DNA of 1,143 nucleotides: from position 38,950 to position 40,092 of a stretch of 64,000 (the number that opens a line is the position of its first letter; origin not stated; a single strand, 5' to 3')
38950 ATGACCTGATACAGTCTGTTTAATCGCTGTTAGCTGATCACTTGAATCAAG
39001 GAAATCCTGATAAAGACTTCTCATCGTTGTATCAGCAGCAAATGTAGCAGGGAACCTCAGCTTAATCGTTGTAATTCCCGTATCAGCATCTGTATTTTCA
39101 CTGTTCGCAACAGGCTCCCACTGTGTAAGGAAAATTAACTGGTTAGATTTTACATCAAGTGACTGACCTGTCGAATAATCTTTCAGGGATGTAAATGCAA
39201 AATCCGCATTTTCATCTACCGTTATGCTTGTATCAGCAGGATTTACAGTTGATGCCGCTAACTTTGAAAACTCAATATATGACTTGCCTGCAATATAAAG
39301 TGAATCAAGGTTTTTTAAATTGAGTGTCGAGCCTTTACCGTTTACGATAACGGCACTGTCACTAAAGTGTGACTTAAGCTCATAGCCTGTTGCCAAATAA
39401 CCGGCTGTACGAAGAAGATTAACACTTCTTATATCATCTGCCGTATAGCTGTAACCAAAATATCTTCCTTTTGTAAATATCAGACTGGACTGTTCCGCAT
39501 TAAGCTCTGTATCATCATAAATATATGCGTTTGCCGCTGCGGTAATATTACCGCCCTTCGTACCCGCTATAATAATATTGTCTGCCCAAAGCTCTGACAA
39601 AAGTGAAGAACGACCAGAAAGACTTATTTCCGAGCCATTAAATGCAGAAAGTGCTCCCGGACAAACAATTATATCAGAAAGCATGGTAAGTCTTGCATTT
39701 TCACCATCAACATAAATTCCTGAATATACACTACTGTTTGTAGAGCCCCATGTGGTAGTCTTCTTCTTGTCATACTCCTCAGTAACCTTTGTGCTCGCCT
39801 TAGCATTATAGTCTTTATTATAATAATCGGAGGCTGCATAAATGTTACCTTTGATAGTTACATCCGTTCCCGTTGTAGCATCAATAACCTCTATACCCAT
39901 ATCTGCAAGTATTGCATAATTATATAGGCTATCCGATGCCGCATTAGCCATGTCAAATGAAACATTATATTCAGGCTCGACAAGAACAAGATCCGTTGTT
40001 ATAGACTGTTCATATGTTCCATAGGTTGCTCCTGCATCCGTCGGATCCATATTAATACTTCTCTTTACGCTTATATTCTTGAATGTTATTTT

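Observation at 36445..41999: Complete V-X-U-W-like minor-pilin set in which two pilins are giant modular proteins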

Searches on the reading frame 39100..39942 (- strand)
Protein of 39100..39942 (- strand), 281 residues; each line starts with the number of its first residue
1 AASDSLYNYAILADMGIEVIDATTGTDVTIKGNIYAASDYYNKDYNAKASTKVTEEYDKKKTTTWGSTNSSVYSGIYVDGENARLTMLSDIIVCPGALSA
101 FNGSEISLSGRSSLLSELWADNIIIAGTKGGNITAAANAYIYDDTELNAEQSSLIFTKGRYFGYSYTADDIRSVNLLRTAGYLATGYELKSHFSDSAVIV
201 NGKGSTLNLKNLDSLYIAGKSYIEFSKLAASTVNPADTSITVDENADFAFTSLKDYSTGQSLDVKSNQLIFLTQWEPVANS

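Call 93: search_protein_families(library=pfam, max_evalue=1, proteins=[window:39100-39942:-])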
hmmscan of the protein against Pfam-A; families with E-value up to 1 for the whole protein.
seq(281 aa): 1 family
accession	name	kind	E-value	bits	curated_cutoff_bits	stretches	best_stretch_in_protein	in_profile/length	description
PF13275.11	S4_2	-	0.24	11.8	24.6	1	175-204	12-41/65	S4 domain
